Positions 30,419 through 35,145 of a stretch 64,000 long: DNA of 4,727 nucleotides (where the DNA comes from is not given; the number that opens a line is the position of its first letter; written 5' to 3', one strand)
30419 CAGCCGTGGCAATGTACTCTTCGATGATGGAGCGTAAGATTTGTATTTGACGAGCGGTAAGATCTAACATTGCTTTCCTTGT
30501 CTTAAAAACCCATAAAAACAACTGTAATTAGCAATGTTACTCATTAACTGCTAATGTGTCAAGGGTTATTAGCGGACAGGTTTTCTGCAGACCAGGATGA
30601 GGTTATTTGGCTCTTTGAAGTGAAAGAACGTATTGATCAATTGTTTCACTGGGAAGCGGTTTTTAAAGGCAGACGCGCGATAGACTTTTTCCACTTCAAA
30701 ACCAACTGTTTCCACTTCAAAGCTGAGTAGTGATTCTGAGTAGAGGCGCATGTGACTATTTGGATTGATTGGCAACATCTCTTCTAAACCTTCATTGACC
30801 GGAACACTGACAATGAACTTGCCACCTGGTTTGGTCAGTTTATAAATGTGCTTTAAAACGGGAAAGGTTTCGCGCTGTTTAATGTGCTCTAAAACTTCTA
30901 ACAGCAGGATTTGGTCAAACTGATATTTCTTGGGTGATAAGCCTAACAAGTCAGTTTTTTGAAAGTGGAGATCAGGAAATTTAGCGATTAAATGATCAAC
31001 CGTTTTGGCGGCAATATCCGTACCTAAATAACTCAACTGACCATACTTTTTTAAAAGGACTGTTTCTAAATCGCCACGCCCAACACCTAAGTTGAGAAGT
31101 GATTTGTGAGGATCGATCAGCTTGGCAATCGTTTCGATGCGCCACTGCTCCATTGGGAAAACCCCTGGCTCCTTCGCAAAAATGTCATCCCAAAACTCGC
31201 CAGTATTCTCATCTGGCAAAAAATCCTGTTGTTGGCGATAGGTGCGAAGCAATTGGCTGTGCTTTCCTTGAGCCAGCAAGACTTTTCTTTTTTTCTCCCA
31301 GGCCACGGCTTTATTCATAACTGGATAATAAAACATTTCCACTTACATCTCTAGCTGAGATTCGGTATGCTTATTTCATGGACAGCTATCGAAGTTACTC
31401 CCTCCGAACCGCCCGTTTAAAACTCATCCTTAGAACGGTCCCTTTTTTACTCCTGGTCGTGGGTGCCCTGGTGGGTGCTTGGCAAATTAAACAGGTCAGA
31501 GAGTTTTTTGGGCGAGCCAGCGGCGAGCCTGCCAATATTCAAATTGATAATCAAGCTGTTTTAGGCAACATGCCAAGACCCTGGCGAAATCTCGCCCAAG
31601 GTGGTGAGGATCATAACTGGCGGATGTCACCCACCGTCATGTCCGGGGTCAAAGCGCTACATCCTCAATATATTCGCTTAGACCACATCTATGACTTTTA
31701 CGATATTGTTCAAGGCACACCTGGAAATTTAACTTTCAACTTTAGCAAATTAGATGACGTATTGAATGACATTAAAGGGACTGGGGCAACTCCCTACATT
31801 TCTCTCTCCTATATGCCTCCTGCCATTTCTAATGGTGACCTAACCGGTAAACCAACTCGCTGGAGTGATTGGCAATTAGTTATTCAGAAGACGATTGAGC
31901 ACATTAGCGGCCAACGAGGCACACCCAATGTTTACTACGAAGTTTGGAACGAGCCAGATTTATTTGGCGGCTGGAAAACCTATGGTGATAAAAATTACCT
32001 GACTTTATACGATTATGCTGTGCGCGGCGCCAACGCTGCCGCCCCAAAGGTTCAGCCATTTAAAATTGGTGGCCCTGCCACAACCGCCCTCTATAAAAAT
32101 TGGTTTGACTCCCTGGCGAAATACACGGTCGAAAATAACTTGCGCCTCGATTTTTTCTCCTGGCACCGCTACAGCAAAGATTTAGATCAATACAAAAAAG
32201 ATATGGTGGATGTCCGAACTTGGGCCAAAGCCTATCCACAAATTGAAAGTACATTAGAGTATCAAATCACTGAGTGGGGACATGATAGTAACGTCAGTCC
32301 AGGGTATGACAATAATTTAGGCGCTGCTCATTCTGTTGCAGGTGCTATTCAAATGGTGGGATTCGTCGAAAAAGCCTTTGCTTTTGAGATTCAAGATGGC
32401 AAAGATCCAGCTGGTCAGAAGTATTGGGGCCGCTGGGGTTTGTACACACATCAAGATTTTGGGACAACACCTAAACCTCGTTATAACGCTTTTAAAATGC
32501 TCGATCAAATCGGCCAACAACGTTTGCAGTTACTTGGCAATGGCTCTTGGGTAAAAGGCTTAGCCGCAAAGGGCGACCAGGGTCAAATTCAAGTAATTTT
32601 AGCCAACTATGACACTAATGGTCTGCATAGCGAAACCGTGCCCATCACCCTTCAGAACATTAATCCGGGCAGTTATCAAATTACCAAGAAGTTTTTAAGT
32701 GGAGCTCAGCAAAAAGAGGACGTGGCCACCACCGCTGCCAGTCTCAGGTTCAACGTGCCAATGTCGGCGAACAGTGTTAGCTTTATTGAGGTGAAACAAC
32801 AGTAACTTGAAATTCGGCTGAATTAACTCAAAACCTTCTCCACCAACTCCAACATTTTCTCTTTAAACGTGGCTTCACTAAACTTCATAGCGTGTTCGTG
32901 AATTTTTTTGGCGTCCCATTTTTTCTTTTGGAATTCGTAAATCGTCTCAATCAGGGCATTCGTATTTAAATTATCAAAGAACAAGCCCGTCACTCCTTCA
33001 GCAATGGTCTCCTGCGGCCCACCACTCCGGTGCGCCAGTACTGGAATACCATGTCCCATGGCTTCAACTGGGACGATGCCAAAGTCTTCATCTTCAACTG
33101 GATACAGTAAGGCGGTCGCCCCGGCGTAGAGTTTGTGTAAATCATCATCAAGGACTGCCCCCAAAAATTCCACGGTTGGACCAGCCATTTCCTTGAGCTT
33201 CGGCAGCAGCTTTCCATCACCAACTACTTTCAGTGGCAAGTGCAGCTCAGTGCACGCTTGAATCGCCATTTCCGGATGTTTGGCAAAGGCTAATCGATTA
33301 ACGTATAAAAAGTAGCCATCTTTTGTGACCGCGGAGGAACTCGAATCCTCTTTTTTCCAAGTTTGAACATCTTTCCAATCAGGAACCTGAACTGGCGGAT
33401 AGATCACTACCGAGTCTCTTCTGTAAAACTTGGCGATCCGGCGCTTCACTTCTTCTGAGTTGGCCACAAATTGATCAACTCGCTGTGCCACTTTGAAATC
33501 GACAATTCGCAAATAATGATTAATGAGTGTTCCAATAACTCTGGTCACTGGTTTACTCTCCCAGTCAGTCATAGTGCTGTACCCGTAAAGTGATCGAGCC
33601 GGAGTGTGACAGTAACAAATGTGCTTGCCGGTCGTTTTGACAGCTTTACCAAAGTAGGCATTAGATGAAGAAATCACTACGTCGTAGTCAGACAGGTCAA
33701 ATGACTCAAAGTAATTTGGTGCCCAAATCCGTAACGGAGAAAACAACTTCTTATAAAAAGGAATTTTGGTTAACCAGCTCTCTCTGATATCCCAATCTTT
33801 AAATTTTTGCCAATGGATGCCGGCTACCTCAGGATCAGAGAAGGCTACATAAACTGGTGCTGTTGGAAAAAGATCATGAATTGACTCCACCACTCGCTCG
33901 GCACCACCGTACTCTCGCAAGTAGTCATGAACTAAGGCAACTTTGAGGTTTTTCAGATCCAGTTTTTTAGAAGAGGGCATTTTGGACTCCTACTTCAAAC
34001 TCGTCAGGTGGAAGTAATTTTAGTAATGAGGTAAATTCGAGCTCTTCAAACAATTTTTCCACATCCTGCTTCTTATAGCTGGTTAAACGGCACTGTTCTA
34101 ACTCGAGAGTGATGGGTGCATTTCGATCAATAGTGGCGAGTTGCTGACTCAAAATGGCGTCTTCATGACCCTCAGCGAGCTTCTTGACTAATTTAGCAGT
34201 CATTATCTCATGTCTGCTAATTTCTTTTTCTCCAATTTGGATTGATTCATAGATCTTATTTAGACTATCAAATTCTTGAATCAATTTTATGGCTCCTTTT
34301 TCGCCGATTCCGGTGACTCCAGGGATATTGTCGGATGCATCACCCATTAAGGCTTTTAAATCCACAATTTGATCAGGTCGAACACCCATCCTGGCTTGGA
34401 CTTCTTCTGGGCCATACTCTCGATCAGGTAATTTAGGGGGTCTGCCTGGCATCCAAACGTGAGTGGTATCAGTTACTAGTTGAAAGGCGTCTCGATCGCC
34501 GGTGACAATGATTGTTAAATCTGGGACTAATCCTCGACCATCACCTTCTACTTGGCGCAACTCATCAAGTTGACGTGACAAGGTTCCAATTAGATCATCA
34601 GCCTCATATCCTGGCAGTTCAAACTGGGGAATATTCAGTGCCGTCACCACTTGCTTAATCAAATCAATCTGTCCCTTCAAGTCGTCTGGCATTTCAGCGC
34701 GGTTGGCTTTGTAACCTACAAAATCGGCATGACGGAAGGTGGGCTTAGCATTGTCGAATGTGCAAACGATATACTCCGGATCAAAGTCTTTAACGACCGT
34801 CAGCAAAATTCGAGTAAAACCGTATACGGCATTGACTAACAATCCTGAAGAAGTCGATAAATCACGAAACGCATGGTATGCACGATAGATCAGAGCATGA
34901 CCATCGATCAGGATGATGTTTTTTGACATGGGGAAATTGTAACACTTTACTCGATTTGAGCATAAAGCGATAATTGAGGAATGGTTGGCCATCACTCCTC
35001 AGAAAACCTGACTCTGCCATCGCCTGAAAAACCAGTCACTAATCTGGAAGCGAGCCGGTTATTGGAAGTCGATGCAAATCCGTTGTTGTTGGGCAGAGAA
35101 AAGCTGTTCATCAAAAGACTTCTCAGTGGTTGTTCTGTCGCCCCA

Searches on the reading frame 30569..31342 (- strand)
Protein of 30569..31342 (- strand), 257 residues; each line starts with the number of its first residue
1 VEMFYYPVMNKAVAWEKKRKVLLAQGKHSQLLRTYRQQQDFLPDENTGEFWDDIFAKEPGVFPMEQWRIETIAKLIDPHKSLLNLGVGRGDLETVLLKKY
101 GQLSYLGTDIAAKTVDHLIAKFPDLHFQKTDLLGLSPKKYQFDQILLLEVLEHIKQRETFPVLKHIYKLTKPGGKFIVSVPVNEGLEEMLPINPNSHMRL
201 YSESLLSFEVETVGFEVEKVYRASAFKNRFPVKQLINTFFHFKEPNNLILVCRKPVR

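Call 12: search_protein_families(library=pfam, proteins=[window:30569-31342:-], max_evalue=0.01)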
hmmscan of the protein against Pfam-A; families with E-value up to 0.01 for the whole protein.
window:30569-31342:- (257 aa): 7 families
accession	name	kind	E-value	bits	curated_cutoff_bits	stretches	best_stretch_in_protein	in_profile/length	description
PF13489.12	Methyltransf_23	-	4.5e-13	49.7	27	1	70-219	14-163/164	Methyltransferase domain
PF08242.18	Methyltransf_12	-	1.7e-12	48.3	30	1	83-176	1-98/98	Methyltransferase domain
PF13649.12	Methyltransf_25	-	6.7e-11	43.2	27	1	83-174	2-97/97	Methyltransferase domain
PF08241.18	Methyltransf_11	-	8.4e-09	36.4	21.2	1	83-178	1-95/95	Methyltransferase domain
PF13847.12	Methyltransf_31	-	1.1e-05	25.5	27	1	77-189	2-117/145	Methyltransferase domain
PF07021.18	MetW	-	0.003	17.6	21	1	70-181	5-110/193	Methionine biosynthesis protein MetW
PF02353.26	CMAS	-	0.0078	16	27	0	76-178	60-164/273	Mycolic acid cyclopropane synthetase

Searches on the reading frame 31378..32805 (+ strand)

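Call 12: search_protein_families(library=pfam, proteins=[window:31378-32805:+], max_evalue=0.01)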
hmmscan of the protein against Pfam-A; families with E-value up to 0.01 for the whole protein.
window:31378-32805:+ (475 aa): 1 family
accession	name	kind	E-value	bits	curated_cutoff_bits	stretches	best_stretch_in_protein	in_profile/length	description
PF01229.23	Glyco_hydro_39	-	2.3e-26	93.1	26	1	96-384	48-356/472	Glycosyl hydrolases family 39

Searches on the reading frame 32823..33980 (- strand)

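Call 12: search_protein_families(library=pfam, proteins=[window:32823-33980:-], max_evalue=0.01)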
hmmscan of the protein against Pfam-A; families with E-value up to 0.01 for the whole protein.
window:32823-33980:- (385 aa): 5 families
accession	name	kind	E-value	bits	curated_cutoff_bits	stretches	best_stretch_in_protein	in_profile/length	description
PF00534.26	Glycos_transf_1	-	1.6e-25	90.1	26.4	1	214-364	8-169/172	Glycosyl transferases group 1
PF13692.12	Glyco_trans_1_4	-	8.4e-21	75.2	27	1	224-349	4-138/142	Glycosyl transferases group 1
PF13439.12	Glyco_transf_4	-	2.7e-08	34.5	28.5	1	25-197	2-166/170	Glycosyltransferase Family 4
PF20706.3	GT4-conflict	-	4.6e-07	29.6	26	1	279-333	273-327/385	Family 4 Glycosyltransferase in conflict systems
PF13524.12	Glyco_trans_1_2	-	0.004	17.5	25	1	240-367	6-128/144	Glycosyl transferase-like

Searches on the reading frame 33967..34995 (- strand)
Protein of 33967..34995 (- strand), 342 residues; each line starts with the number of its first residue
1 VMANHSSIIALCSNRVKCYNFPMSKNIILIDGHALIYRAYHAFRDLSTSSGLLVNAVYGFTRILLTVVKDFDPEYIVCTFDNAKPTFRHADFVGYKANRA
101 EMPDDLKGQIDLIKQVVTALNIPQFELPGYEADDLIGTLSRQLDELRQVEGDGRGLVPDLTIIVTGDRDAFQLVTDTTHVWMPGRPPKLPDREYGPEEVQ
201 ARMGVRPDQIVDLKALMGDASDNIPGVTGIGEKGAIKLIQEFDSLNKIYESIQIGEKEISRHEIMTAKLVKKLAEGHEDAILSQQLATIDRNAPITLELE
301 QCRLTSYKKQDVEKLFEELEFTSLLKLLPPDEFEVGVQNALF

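Call 12: search_protein_families(library=pfam, proteins=[window:33967-34995:-], max_evalue=0.01)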
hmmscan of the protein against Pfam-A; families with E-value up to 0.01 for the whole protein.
window:33967-34995:- (342 aa): 2 families
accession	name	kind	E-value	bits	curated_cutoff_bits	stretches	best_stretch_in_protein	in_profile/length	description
PF02739.22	5_3_exonuc_N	-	9.2e-53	178.7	34.3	1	27-204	2-164/164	5'-3' exonuclease, N-terminal resolvase-like domain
PF01367.25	5_3_exonuc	-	1.6e-31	109.1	40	1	205-309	1-96/97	5'-3' exonuclease, C-terminal SAM fold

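Call 16: find_related_loci(query=window:33967-34995:-, collection=genome_contigs, flank=6000)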
Query window:33967-34995:- (342 aa) in genome_contigs; peptide patterns used: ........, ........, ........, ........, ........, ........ (x = any residue, [..] = any of these).
131 stretches matched a pattern; 36 encode a relative of the query (tblastn E <= 1e-3); 36 distinct loci.
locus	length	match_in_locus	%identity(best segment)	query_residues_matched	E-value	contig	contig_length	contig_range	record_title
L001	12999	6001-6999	64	10-342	2e-135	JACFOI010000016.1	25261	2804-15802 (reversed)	MAG: Patescibacteria group bacterium isolate BROCD046 NODE_1536_length_25261_cov_8.365429, whole genome shotgun sequence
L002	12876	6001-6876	41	14-326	3e-70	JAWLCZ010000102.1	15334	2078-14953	MAG: Paenibacillaceae bacterium isolate 15dZY3.bin.76 NODE_4175_length_15334_cov_3.646734, whole genome shotgun sequence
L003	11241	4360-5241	39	10-326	1e-70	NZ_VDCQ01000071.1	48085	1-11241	Paenibacillus hemerocallicola strain KCTC 33185 RDPYD18112709_A.Scaf71, whole genome shotgun sequence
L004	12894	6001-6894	39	25-341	4e-70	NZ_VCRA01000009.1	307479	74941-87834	Paenibacillus mesophilus strain SYSU K30004 Scaffold9, whole genome shotgun sequence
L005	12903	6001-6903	40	5-328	2e-69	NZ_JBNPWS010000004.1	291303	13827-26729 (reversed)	Paenibacillus sp. DS2015 Ga0466927_04, whole genome shotgun sequence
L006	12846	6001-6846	39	25-328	4e-69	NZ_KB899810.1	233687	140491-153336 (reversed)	Cohnella laeviribosi DSM 21336 F560DRAFT_scaffold00003.3, whole genome shotgun sequence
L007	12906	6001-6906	40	12-328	1e-68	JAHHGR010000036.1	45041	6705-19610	MAG: Aphanocapsa lilacina HA4352-LM1 scaffold_409_c1, whole genome shotgun sequence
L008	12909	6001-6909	39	18-328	9e-69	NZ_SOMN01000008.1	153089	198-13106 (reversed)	Cohnella luojiensis strain CCTCC AB 208254 Scaffold8_1, whole genome shotgun sequence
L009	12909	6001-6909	39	7-328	2e-68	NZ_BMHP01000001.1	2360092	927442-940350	Paenibacillus nasutitermitis strain CGMCC 1.15178 sequence01, whole genome shotgun sequence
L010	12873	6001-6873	38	14-328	4e-68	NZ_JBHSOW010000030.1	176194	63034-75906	Paenibacillus solisilvae strain CGMCC 1.16619 platanus_K_17_124_30, whole genome shotgun sequence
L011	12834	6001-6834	44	25-326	3e-68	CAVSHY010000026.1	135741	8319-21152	MAG: uncultured delta proteobacterium isolate MFD01299.bin.2.48 genome assembly, contig: contig_85398, whole genome shot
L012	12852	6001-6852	40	22-328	7e-68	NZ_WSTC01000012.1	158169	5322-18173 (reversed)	Paenibacillus sp. MMS18-CY102 12, whole genome shotgun sequence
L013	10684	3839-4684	42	26-328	1e-67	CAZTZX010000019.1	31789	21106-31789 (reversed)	MAG TPA_asm: uncultured Syntrophomonas sp. isolate SRP192927_co2_488 genome assembly, contig: NODE_1786_length_31789_cov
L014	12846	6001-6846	39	25-328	7e-68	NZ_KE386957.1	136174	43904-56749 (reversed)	Cohnella thermotolerans DSM 17683 G485DRAFT_scaffold00005.5, whole genome shotgun sequence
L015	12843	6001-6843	40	26-328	6e-67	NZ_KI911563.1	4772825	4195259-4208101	Cohnella panacarvi Gsoil 349 CohpaDRAFT_scaffold1.1, whole genome shotgun sequence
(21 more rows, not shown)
